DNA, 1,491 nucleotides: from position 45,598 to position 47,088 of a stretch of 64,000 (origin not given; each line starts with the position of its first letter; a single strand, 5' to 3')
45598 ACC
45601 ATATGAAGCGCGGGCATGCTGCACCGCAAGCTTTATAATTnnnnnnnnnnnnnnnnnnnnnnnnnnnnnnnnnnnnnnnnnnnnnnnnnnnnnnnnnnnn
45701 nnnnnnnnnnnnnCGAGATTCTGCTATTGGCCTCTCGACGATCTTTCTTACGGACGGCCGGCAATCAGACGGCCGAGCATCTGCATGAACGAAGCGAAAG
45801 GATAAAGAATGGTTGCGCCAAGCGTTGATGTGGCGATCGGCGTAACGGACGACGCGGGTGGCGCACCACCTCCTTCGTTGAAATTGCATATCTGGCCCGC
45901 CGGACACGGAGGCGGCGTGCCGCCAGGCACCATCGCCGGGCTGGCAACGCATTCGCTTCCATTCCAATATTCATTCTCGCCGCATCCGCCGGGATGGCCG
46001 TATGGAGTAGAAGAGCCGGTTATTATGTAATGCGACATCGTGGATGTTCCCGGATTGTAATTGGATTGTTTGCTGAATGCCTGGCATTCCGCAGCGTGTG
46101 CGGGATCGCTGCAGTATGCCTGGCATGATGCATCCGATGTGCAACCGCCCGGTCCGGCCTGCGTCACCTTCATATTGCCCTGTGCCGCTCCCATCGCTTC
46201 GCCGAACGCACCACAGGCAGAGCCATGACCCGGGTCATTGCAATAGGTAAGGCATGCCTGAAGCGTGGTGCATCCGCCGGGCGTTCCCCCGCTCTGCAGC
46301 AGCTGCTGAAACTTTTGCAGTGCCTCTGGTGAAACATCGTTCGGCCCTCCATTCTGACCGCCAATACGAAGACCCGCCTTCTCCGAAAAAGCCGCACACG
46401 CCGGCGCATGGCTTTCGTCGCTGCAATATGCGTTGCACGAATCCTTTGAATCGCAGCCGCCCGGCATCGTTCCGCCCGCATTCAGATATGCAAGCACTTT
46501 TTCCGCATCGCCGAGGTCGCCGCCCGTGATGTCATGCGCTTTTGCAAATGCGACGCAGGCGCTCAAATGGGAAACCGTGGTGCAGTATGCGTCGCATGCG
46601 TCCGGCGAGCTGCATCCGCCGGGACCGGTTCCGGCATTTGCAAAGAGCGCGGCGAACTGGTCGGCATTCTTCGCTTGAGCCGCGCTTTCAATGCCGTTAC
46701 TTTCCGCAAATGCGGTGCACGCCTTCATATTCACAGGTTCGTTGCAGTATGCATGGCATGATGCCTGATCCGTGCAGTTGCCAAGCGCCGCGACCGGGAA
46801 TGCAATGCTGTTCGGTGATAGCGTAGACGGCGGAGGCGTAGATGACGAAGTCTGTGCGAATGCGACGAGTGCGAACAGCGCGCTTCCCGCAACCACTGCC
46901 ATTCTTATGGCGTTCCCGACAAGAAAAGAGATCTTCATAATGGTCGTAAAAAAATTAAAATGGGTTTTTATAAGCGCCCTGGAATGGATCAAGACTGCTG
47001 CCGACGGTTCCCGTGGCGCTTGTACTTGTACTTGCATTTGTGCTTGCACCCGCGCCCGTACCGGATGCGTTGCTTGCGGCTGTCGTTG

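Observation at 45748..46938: Secreted protein built from five tandem 4-Cys repeats adjacent to the type IV pilus operon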

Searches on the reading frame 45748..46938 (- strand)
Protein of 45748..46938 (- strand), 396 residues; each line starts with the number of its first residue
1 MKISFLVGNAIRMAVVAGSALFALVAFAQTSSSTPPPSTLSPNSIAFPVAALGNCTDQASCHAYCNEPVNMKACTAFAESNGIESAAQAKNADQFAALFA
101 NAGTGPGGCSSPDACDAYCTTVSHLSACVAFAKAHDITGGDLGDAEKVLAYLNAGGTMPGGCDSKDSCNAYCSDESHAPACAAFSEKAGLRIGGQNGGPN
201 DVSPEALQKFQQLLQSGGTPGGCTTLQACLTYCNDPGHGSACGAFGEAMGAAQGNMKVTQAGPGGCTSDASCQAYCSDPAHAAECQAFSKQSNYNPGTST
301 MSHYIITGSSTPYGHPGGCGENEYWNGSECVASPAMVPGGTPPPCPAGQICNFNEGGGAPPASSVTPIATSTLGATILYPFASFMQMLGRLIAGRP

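Call 6: search_protein_families(library=pfam, proteins=[window:45748-46938:-], max_evalue=1)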
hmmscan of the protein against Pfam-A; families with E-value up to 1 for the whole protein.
window:45748-46938:- (396 aa): 1 family
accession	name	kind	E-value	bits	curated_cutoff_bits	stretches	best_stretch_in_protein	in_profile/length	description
PF07127.16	Nodulin_late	-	0.66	10.8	30.4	0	263-285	27-48/54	Late nodulin domain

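Call 7: search_protein_families(library=ncbifam, proteins=[window:45748-46938:-], max_evalue=1)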
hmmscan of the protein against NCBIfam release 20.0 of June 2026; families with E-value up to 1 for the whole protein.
window:45748-46938:- (396 aa): 0 families

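Call 8: search_solved_structures(query=window:45748-46938:-, max_evalue=10)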
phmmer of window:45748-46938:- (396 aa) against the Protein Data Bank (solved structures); distinct sequences matched with E-value up to 10: 1.
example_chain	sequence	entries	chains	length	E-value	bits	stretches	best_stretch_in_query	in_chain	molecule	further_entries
4yzj_A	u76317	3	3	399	0.45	12.7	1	118-196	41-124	Tryptophan dimethylallyltransferase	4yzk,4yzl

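Call 9: find_homologous_proteins(query=window:45748-46938:-, max_evalue=0.001)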
Query window:45748-46938:- (396 aa): 132 proteins with E <= 0.001 among 8000 candidates; the best 120 are listed.
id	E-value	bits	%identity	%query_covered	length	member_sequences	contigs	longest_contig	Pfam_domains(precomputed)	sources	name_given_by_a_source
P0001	2.1e-263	891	100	100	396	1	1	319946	-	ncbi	-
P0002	5.9e-149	515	59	99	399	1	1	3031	-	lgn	-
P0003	1.1e-130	454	53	90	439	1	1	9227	-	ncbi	-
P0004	6.4e-127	442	49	88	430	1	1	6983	-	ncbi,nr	ncbi:MAG: hypothetical protein KGJ13_07600 [Patescibacteria group bacterium]|nr:hypothetical protein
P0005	4.7e-115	403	48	95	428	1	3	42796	-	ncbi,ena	-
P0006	2.8e-104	368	63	69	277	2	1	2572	-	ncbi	-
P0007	6.1e-94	333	51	81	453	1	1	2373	-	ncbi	-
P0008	2.5e-85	305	48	73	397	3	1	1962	-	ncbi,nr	ncbi:hypothetical protein KGP36_08095 [Patescibacteria group bacterium]|nr:hypothetical protein [Pat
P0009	2.6e-80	289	48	73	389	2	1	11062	-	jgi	jgi:hypothetical protein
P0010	1.0e-75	273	47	71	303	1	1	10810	-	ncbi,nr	ncbi:MAG: hypothetical protein KGJ93_03735 [Patescibacteria group bacterium]|nr:hypothetical protein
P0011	6.6e-74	267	46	75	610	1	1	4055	-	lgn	-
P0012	1.3e-69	253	44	74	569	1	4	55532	-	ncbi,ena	-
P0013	3.5e-67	245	46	62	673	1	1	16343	-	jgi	-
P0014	1.6e-66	243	34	73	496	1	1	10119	-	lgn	-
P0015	4.7e-65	238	42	73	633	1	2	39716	-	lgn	-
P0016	1.2e-64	237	41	74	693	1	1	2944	-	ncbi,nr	ncbi:MAG: hypothetical protein HY436_00250 [Candidatus Liptonbacteria bacterium]|nr:hypothetical pro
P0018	4.3e-64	235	41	71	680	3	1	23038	PF25052.2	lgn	-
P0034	2.3e-58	216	42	68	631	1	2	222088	-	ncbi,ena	-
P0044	3.6e-54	202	35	62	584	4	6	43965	-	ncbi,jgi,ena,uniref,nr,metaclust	ncbi:MAG: Single-stranded DNA-binding protein [Candidatus Kaiserbacteria bacterium GW2011_GWA2_52_12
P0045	6.0e-54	202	34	82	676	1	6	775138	-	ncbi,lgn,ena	-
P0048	3.6e-53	199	34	73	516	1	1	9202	PF25052.2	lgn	-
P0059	1.6e-50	190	32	66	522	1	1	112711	-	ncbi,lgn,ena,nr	ncbi:MAG: hypothetical protein G01um101430_221 [Parcubacteria group bacterium Gr01-1014_30]|nr:MAG: 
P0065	2.1e-48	183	27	73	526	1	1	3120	PF22147.2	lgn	-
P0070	3.0e-47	180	35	69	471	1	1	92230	PF25052.2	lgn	-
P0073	1.4e-45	174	34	68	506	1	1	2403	PF07648.21,PF00050.27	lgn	-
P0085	1.4e-42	164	32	72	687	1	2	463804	-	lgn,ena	-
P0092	2.5e-41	160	27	62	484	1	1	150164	-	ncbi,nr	ncbi:MAG: hypothetical protein Q8P92_02950 [Candidatus Daviesbacteria bacterium]|nr:hypothetical pro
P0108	4.7e-36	143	27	62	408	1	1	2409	PF10925.14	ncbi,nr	ncbi:hypothetical protein L0Y46_00015, partial [bacterium]|nr:hypothetical protein [bacterium]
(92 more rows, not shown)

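Call 15: search_protein_families(library=pfam, proteins=[P0018, P0048, P0070, P0065, P0073, P0108, P0016, P0044], max_evalue=0.1)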
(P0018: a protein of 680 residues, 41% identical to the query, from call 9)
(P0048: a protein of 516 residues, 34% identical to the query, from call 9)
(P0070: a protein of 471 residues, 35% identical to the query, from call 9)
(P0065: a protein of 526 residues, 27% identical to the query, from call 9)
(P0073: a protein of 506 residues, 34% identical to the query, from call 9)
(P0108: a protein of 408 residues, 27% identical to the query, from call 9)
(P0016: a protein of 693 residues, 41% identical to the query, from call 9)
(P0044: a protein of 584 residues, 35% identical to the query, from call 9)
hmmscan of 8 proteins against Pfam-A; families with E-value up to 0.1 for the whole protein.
P0018 (680 aa): 1 family
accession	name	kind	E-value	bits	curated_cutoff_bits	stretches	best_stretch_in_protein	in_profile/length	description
PF25052.1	AtDEF-like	-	4.2e-05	24.2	25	1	15-72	11-69/79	Defensin-like family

P0048 (516 aa): 1 family
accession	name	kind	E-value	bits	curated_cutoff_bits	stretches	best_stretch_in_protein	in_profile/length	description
PF25052.1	AtDEF-like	-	1.7e-06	28.6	25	0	3-69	3-68/79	Defensin-like family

P0070 (471 aa): 1 family
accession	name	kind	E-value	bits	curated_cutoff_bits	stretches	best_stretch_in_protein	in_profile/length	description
PF25052.1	AtDEF-like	-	2.4e-05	25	25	0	146-170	40-67/79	Defensin-like family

P0065 (526 aa): 1 family
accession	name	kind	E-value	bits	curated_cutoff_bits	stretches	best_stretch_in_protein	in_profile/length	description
PF22147.1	AcrIC5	-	1.2e-06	29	27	0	413-428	31-46/53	Anti-CRISPR protein AcrIC5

P0073 (506 aa): 4 families
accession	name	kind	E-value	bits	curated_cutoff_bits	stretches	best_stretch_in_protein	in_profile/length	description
PF00050.26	Kazal_1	-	1.7e-09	38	21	1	428-449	8-29/49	Kazal-type serine protease inhibitor domain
PF07648.20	Kazal_2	-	2e-07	31.5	22.8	1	429-456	6-40/48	Kazal-type serine protease inhibitor domain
PF22798.2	DUF5817_CT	-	0.0015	18.7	29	0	103-135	11-43/54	DUF5817, C-terminal domain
PF07862.16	Nif11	-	0.033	14.9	23.8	0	206-219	27-40/48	Nif11 domain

P0108 (408 aa): 6 families
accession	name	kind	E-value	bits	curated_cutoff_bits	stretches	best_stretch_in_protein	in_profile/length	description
PF10925.13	DUF2680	-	3.8e-07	30.5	25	0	338-356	30-48/57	Protein of unknown function (DUF2680)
PF01934.22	HepT-like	-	0.0012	19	23.5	0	323-354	55-85/120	Ribonuclease HepT-like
PF22746.1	SHOCT-like_DUF2089-C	-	0.0081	16.2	27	0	207-228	10-31/32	SHOCT-like domain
PF00450.28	Peptidase_S10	-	0.027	14.3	21.9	0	96-197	181-290/420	Serine carboxypeptidase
PF20787.2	SPP1_GP23-1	-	0.042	14.2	27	0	199-222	17-40/47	SPP1 phage GP23.1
PF21299.2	ADAM10_Cys-rich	-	0.093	13.9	28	0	138-159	2-23/56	ADAM10, cysteine-rich domain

P0016 (693 aa): 0 families

P0044 (584 aa): 0 families

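Call 21: find_encoding_contigs(protein=P0001, flank=10000, max_places=3)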
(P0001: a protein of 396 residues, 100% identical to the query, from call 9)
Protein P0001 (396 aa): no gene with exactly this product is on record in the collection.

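Call 22: find_encoding_contigs(protein=P0005, flank=10000, max_places=3)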
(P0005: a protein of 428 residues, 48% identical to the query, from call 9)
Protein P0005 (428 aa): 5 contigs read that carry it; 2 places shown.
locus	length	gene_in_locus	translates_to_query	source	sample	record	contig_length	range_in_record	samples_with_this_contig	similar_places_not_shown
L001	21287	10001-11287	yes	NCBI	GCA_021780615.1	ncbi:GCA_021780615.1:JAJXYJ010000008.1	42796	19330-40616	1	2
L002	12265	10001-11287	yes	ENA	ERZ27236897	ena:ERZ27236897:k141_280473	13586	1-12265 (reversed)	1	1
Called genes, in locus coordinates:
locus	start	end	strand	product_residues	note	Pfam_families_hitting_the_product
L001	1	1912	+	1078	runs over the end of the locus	PF01443:Viral_helicase1 (faint), PF13086:AAA_11, PF13245:AAA_19 (faint), PF13604:AAA_30 (faint), PF20720:nSTAND3 (weak), PF13087:AAA_12, PF18741:MTES_1575, PF08373:RAP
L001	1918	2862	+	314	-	-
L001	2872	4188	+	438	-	PF02646:RmuC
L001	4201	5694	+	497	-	PF11074:DUF2779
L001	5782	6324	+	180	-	-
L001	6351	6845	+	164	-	PF03703:bPH_2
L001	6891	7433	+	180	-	PF03073:TspO_MBR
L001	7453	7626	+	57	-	-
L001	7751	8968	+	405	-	PF07690:MFS_1 (weak)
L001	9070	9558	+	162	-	PF05163:DinB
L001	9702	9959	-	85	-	-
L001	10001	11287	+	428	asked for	-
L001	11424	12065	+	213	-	PF14023:Bestrophin-like (faint)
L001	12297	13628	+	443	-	PF00890:FAD_binding_2, PF01134:GIDA (faint), PF01494:FAD_binding_3 (weak), PF03486:HI0933_like, PF07992:Pyr_redox_2, PF12831:FAD_oxidored, PF13450:NAD_binding_8 (weak), PF22780:HI0933_like_1st, +2 more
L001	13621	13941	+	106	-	-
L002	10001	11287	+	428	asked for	-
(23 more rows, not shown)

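Call 23: find_encoding_contigs(protein=P0034, flank=10000, max_places=3)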
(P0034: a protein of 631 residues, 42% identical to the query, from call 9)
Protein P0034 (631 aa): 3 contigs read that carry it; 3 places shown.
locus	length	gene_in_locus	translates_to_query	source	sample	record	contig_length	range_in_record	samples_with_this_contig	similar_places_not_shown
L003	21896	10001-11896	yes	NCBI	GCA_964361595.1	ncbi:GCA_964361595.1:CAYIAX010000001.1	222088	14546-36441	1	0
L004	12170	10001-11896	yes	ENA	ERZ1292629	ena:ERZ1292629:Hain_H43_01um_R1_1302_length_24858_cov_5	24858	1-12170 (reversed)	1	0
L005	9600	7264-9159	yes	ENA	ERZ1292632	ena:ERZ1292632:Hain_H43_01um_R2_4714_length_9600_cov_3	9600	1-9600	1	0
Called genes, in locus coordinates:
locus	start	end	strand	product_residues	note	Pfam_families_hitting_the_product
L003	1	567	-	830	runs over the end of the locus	PF00317:Ribonuc_red_lgN, PF02867:Ribonuc_red_lgC, PF12637:TSCPD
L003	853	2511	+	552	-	PF00932:LTD, PF18998:Flg_new_2 (weak), PF00932:LTD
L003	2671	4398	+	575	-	PF13451:zf_Tbcl (faint)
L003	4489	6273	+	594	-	-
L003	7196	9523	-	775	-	PF17191:RecG_wedge, PF01336:tRNA_anti-codon (faint), PF00270:DEAD, PF04851:ResIII, PF00271:Helicase_C, PF22590:Cas3-like_C_2 (weak), PF19833:RecG_dom3_C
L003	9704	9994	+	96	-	-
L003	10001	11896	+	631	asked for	-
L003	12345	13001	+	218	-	PF02163:Peptidase_M50 (faint)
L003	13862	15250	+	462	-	-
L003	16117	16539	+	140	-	PF00177:Ribosomal_S7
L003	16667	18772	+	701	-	PF00009:GTP_EFTU, PF22042:EF-G_D2, PF03144:GTP_EFTU_D2, PF14492:EFG_III, PF16658:RF3_C (weak), PF03764:EFG_IV, PF00679:EFG_C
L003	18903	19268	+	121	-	-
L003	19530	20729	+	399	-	PF00009:GTP_EFTU, PF03144:GTP_EFTU_D2, PF03143:GTP_EFTU_D3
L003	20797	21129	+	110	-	PF00338:Ribosomal_S10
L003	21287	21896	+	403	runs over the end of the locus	PF00587:tRNA-synt_2b, PF03129:HGTP_anticodon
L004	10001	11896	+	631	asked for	-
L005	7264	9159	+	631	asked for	-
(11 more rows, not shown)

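Call 28: find_encoding_contigs(protein=P0045, flank=8000, max_places=2)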
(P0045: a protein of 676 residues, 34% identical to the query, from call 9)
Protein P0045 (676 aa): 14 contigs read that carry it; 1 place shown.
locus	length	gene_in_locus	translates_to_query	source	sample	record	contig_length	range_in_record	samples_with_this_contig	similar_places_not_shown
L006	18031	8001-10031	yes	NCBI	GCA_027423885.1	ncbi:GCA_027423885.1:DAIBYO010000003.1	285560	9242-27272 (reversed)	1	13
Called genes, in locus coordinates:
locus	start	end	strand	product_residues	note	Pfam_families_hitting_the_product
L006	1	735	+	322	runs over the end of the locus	PF02518:HATPase_c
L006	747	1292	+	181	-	PF01844:HNH, PF13395:HNH_4 (weak), PF14279:HNH_5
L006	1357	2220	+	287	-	-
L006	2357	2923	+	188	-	PF13347:MFS_2 (weak), PF07690:MFS_1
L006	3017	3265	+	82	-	-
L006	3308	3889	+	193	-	-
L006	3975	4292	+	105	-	PF03819:MazG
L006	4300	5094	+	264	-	PF00459:Inositol_P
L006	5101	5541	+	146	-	PF00293:NUDIX, PF14815:NUDIX_4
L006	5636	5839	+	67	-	-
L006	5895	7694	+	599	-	-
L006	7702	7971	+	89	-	-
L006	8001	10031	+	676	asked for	-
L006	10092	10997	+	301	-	PF12146:Hydrolase_4, PF08538:DUF1749, PF20408:Abhydrolase_11 (weak)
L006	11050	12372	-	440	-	PF07690:MFS_1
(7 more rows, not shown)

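Call 29: find_encoding_contigs(protein=P0059, flank=8000, max_places=2)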
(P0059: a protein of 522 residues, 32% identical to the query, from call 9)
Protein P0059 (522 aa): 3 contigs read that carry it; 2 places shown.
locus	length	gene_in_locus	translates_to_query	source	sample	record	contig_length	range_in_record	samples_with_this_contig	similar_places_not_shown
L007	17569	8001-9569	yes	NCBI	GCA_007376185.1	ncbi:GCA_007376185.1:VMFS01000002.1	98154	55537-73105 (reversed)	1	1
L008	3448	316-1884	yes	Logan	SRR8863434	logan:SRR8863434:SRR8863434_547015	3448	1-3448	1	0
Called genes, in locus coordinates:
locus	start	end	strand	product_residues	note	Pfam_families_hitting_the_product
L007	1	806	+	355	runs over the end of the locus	PF00158:Sigma54_activat, PF14532:Sigma54_activ_2, PF07724:AAA_2 (weak), PF07728:AAA_5 (weak), PF25601:AAA_lid_14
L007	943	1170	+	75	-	PF01783:Ribosomal_L32p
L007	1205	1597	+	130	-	PF01029:NusB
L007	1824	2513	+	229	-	PF22935:RM44_endonuclase, PF14622:Ribonucleas_3_3, PF00636:Ribonuclease_3, PF00035:dsrm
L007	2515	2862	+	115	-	PF00886:Ribosomal_S16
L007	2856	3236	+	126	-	-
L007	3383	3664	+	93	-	PF03477:ATP-cone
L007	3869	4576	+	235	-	PF00376:MerR, PF12728:HTH_17, PF13411:MerR_1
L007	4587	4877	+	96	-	PF14213:DUF4325 (weak)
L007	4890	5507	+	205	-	PF12385:Peptidase_C70, PF13529:Peptidase_C39_2, PF03412:Peptidase_C39 (faint), PF11814:DUF3335 (faint)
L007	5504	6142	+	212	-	-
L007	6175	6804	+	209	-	PF01936:NYN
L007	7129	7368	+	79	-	-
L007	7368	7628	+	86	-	PF11373:DUF3175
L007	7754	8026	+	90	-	-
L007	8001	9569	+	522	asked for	-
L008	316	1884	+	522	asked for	-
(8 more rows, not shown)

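Call 30: find_encoding_contigs(protein=P0092, flank=8000, max_places=2)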
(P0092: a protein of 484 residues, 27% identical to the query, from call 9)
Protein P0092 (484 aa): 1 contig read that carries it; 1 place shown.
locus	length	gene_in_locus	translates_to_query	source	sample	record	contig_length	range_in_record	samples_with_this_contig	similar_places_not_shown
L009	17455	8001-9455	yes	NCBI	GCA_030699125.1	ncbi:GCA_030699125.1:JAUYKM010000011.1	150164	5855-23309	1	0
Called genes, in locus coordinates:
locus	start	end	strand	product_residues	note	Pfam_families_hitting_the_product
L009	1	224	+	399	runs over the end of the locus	PF04773:FecR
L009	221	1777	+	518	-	-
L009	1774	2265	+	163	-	-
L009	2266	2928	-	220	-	PF18933:PsbP_2, PF01789:PsbP (weak), PF08786:DcrB (faint)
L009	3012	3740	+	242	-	-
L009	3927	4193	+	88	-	PF12728:HTH_17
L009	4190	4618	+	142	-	PF13470:PIN_3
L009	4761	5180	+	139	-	PF13420:Acetyltransf_4 (faint), PF13673:Acetyltransf_10, PF00583:Acetyltransf_1, PF13508:Acetyltransf_7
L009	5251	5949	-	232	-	-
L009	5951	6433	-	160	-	-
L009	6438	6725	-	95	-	-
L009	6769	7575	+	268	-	-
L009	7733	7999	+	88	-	-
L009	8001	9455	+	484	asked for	-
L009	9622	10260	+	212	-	-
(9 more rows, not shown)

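Call 32: predict_structure(alignment_id=A2)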
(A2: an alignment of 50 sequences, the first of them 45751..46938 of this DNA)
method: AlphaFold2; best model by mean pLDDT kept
length: 396 residues; sequences in the alignment: 50
mean_pLDDT: 75.3   pTM: 0.57
mean pLDDT of the five models: 75.3, 75.0, 74.0, 73.0, 72.5
residues with pLDDT >= 90: 145; 70-90: 124; 50-70: 55; < 50: 72
segments of 3 or more residues with pLDDT < 50: 32-41, 298-314, 355-396
pLDDT, mean of each block of 10 residues (from residue 1): 77 87 69 44 80 96 95 95 89 90 93 94 97 89 93 97 93 88 93 61 82 93 89 85 89 59 80 86 89 58 28 55 74 65 58 43 32 38 41 36
secondary structure, 60 per line:
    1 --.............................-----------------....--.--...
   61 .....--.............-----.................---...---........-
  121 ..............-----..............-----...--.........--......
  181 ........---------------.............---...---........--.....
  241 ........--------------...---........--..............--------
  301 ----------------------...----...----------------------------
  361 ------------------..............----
elements in order: H3-31 H58-65 H68-80 H86-102 H112-119 H122-134 H140-153 H165-172 H175-188 H204-216 H226-233 H236-248 H269-276 H279-292 E323-325 E330-332 H379-392

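Call 34: find_encoding_contigs(protein=P0012, flank=8000, max_places=2)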
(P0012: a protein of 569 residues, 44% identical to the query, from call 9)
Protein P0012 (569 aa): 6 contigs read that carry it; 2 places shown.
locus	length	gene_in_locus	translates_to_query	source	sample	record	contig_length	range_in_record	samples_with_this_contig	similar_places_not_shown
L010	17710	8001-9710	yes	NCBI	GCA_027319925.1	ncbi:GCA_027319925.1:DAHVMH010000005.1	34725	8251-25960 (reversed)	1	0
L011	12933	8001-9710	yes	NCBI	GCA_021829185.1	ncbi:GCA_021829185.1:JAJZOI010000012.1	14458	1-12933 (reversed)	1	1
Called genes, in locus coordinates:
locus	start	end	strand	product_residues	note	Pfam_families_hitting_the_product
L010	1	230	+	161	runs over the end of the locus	PF04205:FMN_bind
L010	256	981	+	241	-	PF02424:ApbE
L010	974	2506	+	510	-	PF00175:NAD_binding_1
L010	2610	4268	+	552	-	PF01565:FAD_binding_4, PF02913:FAD-oxidase_C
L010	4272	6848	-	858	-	PF26696:PTL_trimer (faint)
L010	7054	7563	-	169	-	-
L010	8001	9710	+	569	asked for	-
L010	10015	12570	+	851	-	PF00690:Cation_ATPase_N, PF00122:E1-E2_ATPase, PF00702:Hydrolase, PF13246:Cation_ATPase, PF00689:Cation_ATPase_C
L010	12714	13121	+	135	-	PF07963:N_methyl (weak)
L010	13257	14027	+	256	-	PF13385:Laminin_G_3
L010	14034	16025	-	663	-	PF01751:Toprim, PF01131:Topoisom_bac, PF01396:Zn_ribbon_Top1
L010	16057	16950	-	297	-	PF02481:DNA_processg_A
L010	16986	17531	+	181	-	PF04350:PilO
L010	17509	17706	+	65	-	-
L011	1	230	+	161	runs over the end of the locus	PF04205:FMN_bind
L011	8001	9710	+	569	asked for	-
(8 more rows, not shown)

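Call 35: find_encoding_contigs(protein=P0085, flank=8000, max_places=2)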
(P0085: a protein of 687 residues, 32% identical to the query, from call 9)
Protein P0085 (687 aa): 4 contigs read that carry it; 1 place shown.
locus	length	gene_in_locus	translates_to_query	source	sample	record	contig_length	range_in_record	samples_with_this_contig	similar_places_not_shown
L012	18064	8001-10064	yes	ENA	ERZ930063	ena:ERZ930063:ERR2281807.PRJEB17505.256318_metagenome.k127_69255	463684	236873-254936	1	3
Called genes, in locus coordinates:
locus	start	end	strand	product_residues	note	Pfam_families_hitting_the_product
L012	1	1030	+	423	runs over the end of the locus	PF02403:Seryl_tRNA_N, PF00587:tRNA-synt_2b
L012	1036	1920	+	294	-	-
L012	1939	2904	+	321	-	PF01207:Dus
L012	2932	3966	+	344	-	PF05496:RuvB_N, PF06068:TIP49 (faint), PF13177:DNA_pol3_delta2 (weak), PF00004:AAA, PF13173:AAA_14 (weak), PF13401:AAA_22 (faint), PF13177:DNA_pol3_delta2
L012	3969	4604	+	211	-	PF00300:His_Phos_1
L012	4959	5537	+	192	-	PF03575:Peptidase_S51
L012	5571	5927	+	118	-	-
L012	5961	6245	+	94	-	-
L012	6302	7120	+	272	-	PF25145:NfeD1b_N, PF01343:Peptidase_S49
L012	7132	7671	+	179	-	PF01863:YgjP-like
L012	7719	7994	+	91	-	-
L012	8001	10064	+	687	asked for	-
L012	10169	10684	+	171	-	-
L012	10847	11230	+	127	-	-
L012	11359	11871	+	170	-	-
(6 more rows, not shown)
